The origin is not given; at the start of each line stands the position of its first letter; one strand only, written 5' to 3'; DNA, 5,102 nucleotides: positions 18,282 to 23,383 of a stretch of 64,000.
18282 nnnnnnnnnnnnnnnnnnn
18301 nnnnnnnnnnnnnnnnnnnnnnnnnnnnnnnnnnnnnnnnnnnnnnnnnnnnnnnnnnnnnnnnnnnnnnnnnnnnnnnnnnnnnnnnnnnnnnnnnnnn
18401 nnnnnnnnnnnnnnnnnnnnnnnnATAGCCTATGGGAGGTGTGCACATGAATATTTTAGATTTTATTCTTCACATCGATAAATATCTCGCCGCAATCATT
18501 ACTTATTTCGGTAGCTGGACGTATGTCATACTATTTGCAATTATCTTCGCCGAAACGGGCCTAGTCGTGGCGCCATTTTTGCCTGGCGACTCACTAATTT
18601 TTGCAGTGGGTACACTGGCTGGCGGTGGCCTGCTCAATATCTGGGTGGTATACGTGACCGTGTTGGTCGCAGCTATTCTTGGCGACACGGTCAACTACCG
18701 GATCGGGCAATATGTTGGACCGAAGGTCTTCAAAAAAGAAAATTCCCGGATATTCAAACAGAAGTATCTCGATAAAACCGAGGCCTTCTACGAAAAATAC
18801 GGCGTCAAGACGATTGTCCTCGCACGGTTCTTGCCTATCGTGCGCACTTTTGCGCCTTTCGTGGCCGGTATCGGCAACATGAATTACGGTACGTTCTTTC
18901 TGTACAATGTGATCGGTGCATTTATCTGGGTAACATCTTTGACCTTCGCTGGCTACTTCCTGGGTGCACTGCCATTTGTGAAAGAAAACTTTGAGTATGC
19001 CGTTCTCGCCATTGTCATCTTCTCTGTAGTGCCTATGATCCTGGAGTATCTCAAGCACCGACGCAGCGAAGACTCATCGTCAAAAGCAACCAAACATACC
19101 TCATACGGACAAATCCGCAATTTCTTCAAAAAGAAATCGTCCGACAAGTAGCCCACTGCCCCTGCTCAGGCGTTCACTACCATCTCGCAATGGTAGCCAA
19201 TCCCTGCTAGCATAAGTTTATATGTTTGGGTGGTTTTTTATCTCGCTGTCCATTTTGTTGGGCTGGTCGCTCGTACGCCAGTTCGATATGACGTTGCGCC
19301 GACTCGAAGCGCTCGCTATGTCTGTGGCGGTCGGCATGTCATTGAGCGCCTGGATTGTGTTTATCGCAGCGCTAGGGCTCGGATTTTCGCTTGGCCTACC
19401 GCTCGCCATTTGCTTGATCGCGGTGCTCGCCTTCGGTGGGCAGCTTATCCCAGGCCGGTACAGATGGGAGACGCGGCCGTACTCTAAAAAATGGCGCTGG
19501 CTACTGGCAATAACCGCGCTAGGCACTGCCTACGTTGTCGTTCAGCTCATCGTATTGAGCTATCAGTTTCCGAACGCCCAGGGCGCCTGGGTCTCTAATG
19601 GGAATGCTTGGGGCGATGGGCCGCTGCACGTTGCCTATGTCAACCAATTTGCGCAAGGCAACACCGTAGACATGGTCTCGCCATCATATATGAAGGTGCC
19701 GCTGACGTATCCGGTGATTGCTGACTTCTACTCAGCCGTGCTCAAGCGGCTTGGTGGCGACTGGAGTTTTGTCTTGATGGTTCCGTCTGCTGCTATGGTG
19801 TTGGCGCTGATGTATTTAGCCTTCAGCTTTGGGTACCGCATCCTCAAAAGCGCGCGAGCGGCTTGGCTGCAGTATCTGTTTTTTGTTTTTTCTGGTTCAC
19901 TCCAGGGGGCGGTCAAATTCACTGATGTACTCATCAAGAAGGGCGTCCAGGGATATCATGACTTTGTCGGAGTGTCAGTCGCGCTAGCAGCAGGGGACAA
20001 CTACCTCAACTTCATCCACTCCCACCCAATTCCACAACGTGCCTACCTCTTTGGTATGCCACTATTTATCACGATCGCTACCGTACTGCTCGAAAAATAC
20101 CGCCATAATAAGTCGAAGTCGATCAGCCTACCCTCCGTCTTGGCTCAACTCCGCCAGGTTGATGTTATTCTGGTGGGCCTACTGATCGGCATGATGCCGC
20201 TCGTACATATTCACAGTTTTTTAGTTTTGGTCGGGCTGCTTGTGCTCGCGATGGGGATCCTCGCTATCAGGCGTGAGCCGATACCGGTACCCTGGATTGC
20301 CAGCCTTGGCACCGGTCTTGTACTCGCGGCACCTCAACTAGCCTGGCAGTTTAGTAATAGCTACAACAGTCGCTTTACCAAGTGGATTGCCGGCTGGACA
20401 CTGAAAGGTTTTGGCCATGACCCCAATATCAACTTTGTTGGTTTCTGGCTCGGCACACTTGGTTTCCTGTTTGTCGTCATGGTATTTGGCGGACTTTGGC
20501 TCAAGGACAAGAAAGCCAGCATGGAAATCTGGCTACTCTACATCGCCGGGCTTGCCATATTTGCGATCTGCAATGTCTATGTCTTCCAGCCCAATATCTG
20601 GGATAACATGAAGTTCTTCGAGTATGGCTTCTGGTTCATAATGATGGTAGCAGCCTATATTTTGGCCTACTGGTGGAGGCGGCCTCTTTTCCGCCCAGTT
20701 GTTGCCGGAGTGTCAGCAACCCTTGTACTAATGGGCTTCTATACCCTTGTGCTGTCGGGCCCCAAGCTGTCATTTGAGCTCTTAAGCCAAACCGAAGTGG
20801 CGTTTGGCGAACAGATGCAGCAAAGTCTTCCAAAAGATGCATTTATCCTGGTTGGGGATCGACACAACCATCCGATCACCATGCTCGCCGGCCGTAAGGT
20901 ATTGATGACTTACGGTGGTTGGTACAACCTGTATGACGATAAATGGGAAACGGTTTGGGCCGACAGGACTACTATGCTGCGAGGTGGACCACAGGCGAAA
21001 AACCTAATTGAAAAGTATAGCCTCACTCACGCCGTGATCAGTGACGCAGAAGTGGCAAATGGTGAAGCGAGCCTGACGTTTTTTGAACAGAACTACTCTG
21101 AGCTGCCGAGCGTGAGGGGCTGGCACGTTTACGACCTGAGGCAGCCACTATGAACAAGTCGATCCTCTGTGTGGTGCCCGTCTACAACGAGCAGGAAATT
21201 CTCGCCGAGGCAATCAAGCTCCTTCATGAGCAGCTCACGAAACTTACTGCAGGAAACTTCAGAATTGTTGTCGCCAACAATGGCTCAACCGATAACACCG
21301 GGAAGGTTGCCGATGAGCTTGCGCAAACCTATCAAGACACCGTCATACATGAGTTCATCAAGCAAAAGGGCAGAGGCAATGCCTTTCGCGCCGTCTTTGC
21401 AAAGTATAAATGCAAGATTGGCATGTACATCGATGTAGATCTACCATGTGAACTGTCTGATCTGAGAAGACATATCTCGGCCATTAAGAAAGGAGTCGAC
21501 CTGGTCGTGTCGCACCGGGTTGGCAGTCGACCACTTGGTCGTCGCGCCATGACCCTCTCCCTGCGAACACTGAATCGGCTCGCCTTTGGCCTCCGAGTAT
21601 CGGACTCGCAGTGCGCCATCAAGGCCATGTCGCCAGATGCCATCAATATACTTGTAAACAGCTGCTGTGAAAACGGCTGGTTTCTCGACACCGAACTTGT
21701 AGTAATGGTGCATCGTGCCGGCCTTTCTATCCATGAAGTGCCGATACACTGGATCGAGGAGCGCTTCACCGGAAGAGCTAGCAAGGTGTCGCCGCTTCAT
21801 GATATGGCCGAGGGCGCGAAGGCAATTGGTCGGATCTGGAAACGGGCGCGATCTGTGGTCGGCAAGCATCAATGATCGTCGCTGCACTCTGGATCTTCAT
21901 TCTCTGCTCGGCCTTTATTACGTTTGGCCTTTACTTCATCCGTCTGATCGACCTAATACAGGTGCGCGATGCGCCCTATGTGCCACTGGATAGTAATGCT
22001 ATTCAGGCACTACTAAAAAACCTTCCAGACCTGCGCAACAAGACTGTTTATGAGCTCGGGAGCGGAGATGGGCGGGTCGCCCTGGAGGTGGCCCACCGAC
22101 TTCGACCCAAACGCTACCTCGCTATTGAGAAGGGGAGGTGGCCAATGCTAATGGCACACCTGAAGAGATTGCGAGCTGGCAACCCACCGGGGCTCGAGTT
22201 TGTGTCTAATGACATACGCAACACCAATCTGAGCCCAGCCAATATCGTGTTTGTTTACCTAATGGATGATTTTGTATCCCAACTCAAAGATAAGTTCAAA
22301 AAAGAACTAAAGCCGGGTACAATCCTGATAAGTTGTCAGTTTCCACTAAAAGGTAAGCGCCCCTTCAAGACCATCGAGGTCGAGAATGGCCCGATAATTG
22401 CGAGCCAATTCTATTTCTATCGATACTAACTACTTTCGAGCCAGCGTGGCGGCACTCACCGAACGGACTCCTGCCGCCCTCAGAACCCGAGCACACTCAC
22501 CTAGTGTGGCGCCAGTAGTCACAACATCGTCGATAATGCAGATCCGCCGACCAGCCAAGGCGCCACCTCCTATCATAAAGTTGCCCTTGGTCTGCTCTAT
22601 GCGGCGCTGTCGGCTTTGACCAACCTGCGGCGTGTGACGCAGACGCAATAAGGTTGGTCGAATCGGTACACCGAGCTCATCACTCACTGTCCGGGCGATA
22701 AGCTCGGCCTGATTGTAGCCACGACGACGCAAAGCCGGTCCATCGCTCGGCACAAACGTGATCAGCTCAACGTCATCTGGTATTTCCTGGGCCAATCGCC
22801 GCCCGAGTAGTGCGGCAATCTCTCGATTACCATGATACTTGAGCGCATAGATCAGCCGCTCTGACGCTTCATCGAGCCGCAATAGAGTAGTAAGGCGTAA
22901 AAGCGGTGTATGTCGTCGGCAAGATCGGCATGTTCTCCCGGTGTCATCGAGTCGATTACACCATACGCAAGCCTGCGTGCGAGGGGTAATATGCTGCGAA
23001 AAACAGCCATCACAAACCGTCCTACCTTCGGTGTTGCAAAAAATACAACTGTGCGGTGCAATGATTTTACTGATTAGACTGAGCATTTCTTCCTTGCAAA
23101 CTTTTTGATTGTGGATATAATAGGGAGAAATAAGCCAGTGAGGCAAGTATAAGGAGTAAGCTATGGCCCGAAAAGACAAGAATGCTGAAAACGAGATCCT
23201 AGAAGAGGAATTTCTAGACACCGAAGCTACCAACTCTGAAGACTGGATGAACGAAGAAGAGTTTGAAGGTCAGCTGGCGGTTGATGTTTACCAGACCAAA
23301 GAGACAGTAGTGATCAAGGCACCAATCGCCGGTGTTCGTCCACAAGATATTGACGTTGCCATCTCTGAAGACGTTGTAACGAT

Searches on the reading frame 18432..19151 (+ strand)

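Call 23: search_protein_families(library=pfam, proteins=[window:18432-19151:+], max_evalue=0.001)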
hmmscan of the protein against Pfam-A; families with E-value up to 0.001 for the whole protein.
window:18432-19151:+ (239 aa): 1 family
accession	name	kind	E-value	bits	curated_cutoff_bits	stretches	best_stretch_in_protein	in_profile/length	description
PF09335.16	VTT_dom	-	1.4e-24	87.3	33.9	1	61-175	7-122/123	VTT domain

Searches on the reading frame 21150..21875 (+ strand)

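Call 23: search_protein_families(library=pfam, proteins=[window:21150-21875:+], max_evalue=0.001)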
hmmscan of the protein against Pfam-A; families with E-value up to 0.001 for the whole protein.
window:21150-21875:+ (241 aa): 1 family
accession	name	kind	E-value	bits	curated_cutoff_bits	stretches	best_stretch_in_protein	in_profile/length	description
PF00535.33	Glycos_transf_2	-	6.1e-20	72.3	23.3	1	8-134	3-126/168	Glycosyl transferase family 2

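Call 74: search_protein_families(library=ncbifam, proteins=[window:21150-21872:+], max_evalue=0.001)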
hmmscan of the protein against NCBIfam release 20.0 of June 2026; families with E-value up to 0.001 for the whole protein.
window:21150-21872:+ (241 aa): 13 families
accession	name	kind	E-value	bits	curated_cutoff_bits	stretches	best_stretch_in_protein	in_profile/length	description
NF007986.1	PRK10714.1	equivalog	2.9e-12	46.2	529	1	4-206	7-205/316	undecaprenyl-phosphate 4-deoxy-4-formamido-L-arabinose transferase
NF047588.1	GlcsyltransPgfSStrep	equivalog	4.6e-12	45.8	500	1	6-169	4-168/308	glycosyltransferase PgfS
TIGR04182.1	glyco_TIGR04182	equivalog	3.2e-11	43.2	325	1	7-232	4-217/293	S-layer glycoprotein N-glycosyltransferase AglJ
TIGR03937.1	PgaC_IcaA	equivalog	5.8e-10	38.7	422.3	1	4-97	46-135/407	poly-beta-1,6-N-acetyl-D-glucosamine synthase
NF041391.1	DPhHxTase_Halo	equivalog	8.9e-10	37.9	375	1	12-231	4-210/213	dolichyl-phosphate hexose transferase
NF010496.0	PRK13915.1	equivalog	2.1e-08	33.6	262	1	3-98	31-127/307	glucosyl-3-phosphoglycerate synthase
NF038302.1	EPS_HpsE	equivalog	1.3e-06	27.6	300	1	7-80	5-77/307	hormogonium polysaccharide biosynthesis glycosyltransferase HpsE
NF041875.1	EPS_EpsD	equivalog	1.6e-06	27.8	370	1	8-126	4-118/325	exopolysaccharide biosynthesis glycosyltransferase EpsD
NF007482.0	PRK10073.1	equivalog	1.6e-06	27.4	423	1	5-76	8-72/334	glycosyltransferase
TIGR03469.1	HpnB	hypoth_equivalog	2.6e-06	26.7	379.25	1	5-64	46-102/386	hopene-associated glycosyltransferase HpnB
TIGR04283.1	glyco_like_mftF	equivalog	1.6e-05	24.6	182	1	8-84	4-69/221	TIGR04283 family arsenosugar biosynthesis glycosyltransferase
TIGR03111.1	glyc2_xrt_Gpos1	hypoth_equivalog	3.8e-05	22.7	363.95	1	5-97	51-141/439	TIGR03111 family XrtG-associated glycosyltransferase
NF058614.1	PPMAGASynPpgS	equivalog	8.4e-05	22.1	370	1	7-199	4-194/226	polyprenyl-phospho-N-acetylgalactosaminyl synthase PpgS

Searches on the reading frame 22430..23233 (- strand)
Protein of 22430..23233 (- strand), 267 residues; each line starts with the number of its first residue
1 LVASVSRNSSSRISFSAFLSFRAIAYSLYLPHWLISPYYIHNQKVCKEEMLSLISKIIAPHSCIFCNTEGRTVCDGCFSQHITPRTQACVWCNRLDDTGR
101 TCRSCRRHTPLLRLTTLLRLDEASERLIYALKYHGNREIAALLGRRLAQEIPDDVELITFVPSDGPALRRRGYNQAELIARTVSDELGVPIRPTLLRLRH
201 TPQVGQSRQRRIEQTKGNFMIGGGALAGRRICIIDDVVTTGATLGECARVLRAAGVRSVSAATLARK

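Call 23: search_protein_families(library=pfam, proteins=[window:22430-23233:-], max_evalue=0.001)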
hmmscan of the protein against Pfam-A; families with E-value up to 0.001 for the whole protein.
window:22430-23233:- (267 aa): 2 families
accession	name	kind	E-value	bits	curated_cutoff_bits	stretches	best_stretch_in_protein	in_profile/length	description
PF00156.33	Pribosyltran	-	9.3e-09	35.2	26.3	1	177-267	41-126/158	Phosphoribosyl transferase domain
PF18912.6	DZR_2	-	0.00085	19.5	27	0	56-106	3-56/56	Double zinc ribbon domain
